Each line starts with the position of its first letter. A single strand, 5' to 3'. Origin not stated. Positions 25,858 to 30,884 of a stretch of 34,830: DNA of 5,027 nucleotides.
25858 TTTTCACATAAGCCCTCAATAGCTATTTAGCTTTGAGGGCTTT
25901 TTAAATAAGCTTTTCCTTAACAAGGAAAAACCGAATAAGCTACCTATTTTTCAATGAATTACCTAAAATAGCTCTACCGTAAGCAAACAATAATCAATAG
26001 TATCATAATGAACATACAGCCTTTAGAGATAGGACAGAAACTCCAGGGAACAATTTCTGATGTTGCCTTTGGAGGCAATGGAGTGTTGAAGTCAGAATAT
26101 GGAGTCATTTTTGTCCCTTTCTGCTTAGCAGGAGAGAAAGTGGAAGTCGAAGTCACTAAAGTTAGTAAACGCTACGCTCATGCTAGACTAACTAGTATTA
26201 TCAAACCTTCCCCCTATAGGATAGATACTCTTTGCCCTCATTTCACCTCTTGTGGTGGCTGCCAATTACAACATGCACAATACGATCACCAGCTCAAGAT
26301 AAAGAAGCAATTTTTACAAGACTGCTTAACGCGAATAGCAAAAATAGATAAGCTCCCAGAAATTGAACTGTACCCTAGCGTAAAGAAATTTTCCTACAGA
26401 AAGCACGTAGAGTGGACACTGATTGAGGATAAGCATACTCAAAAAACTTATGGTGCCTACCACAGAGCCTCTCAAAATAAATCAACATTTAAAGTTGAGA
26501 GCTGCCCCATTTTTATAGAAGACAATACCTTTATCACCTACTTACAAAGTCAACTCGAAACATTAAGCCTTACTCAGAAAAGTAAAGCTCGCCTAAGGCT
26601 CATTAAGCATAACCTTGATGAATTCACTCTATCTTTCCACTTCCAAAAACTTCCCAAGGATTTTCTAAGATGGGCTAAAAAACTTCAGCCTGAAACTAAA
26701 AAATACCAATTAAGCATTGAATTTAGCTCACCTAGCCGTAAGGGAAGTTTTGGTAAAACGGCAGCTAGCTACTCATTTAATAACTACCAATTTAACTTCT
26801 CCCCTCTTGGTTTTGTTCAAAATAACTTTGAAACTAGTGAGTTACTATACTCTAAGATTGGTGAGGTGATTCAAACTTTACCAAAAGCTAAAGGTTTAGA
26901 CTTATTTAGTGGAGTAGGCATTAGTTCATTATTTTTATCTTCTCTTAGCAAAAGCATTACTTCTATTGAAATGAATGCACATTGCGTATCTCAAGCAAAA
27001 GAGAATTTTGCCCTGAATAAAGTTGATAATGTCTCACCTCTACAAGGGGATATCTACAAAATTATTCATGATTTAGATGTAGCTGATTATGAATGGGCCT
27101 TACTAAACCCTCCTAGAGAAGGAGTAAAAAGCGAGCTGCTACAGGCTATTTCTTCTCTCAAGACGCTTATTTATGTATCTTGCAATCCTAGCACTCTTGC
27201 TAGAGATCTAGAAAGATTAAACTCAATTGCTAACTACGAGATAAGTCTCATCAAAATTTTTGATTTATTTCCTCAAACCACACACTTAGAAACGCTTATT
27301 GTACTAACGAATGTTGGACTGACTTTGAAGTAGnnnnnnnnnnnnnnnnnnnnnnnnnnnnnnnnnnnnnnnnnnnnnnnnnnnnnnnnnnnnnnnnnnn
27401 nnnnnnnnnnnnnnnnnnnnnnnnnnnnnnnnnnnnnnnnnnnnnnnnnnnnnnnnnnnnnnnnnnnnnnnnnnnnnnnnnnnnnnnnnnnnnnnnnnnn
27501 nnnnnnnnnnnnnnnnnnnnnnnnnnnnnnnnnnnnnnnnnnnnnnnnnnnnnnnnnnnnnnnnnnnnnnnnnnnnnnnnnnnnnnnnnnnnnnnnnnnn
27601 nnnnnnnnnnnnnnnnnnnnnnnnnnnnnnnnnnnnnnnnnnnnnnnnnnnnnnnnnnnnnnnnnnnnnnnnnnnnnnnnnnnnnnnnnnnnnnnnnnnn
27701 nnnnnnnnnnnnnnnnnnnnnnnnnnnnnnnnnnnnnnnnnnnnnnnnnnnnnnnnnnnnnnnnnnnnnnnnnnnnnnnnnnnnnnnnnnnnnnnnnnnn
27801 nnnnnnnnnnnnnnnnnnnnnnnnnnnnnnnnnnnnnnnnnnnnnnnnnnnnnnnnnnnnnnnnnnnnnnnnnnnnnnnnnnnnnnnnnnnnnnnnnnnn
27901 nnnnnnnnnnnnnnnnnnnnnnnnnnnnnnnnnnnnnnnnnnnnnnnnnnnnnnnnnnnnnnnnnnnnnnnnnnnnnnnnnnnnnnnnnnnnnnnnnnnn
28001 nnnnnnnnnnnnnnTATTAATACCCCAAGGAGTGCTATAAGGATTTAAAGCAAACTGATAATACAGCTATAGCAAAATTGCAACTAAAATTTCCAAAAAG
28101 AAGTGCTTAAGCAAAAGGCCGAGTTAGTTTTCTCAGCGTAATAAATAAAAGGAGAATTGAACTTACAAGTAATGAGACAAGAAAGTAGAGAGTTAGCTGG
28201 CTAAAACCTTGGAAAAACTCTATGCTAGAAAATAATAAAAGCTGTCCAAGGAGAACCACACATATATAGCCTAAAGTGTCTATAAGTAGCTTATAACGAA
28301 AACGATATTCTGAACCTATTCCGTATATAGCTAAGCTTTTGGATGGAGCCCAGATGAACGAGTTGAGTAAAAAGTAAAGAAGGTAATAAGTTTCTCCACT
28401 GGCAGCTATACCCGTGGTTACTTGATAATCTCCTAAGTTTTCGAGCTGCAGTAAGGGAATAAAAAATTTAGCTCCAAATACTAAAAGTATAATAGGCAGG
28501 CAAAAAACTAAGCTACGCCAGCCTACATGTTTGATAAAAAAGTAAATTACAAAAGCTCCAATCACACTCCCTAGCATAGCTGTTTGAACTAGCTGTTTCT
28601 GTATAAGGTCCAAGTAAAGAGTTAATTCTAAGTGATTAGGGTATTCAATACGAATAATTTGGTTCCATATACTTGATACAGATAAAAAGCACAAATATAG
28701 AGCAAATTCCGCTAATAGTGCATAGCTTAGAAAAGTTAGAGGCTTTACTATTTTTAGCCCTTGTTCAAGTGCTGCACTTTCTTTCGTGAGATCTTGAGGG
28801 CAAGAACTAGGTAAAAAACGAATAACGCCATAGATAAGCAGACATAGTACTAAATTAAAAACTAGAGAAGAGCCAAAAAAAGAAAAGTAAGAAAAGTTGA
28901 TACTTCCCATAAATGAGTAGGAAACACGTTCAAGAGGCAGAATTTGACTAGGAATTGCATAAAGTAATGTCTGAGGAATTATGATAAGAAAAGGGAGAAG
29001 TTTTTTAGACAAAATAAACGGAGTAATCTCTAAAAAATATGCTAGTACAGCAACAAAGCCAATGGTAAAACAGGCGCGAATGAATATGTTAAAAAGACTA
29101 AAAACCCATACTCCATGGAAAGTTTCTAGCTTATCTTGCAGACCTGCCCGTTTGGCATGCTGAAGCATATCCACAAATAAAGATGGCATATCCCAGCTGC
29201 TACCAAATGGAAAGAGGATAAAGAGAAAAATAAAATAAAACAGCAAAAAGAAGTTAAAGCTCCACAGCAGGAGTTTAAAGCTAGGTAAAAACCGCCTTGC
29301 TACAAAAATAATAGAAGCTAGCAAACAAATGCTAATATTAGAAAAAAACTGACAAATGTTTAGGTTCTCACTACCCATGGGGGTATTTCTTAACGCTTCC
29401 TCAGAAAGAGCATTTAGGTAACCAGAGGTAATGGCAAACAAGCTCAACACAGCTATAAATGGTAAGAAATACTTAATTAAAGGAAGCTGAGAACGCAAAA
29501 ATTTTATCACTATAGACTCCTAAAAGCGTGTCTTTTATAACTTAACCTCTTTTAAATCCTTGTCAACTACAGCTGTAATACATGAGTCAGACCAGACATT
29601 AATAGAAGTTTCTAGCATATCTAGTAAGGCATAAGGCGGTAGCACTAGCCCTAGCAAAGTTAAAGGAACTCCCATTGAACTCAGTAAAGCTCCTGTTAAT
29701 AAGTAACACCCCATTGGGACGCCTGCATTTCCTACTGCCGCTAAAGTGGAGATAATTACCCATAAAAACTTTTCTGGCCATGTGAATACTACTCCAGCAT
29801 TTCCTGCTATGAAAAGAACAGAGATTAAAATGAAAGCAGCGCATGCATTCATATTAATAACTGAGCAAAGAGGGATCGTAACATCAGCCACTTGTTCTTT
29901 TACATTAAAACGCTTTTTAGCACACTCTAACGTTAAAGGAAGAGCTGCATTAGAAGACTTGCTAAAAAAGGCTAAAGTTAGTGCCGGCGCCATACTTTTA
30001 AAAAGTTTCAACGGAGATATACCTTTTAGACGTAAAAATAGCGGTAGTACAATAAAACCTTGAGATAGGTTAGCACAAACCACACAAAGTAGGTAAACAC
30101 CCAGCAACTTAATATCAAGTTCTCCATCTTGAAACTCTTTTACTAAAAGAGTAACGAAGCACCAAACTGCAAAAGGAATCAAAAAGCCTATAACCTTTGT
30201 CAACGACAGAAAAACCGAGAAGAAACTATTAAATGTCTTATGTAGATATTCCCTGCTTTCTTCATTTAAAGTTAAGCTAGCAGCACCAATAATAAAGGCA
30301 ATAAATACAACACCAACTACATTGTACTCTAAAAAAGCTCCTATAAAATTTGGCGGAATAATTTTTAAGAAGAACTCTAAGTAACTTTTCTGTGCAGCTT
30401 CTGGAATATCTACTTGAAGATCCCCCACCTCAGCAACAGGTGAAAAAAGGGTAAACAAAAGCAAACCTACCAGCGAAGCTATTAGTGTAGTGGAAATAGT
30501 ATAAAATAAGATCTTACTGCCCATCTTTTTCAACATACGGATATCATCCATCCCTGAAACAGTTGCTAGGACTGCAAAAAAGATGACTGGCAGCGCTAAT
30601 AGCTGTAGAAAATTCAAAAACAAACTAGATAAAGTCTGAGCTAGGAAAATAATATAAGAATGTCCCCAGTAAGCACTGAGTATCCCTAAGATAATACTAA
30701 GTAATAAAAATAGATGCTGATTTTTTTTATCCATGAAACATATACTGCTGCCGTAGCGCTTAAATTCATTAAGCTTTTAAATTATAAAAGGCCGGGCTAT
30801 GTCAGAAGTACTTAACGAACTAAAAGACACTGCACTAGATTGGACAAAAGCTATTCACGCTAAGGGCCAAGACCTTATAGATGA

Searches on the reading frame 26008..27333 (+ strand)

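Call 59: search_protein_families(library=pfam, proteins=[window:26008-27333:+], max_evalue=0.001)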
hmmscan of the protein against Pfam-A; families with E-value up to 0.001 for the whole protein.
window:26008-27333:+ (441 aa): 8 families
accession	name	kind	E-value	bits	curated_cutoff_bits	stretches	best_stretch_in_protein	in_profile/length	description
PF05958.17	tRNA_U5-meth_tr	-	2.3e-23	83.2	23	1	91-434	1-355/357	tRNA (Uracil-5-)-methyltransferase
PF01938.26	TRAM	-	1.1e-06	28.8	21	1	7-61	3-60/61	TRAM domain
PF02475.24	TRM5-TYW2_MTfase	-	2e-06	28.3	28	1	297-352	41-99/164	TRM5/TYW2 methyltransferase domain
PF05175.20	MTS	-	2.3e-06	27.8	23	1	288-369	24-107/170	Methyltransferase small domain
PF13847.12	Methyltransf_31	-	8.1e-05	22.8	27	1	295-355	6-68/145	Methyltransferase domain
PF09445.16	Methyltransf_15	-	0.00017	21.6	22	0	297-373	5-84/165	RNA cap guanine-N2 methyltransferase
PF00398.26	RrnaAD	-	0.0002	21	24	1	271-352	9-88/263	Ribosomal RNA adenine dimethylase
PF03848.20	TehB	-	0.0005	20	20.4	1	273-349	12-87/193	Tellurite resistance protein TehB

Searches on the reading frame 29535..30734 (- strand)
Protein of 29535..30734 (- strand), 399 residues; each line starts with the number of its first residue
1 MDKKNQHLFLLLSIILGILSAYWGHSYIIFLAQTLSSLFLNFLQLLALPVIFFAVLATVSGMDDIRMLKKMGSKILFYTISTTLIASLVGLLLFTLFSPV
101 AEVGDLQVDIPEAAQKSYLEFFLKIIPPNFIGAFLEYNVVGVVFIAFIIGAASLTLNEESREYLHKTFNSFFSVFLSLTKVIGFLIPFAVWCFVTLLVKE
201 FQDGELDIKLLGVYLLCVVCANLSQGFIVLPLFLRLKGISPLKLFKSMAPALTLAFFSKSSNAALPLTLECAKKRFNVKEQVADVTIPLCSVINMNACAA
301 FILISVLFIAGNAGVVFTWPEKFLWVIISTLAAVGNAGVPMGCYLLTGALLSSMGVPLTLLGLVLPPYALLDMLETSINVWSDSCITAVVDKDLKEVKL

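Call 59: search_protein_families(library=pfam, proteins=[window:29535-30734:-], max_evalue=0.001)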
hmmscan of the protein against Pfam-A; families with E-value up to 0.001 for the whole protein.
window:29535-30734:- (399 aa): 1 family
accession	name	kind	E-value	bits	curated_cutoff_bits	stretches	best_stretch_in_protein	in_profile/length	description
PF00375.23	SDF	-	1.2e-88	298.3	27.9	1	10-392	5-386/387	Sodium:dicarboxylate symporter family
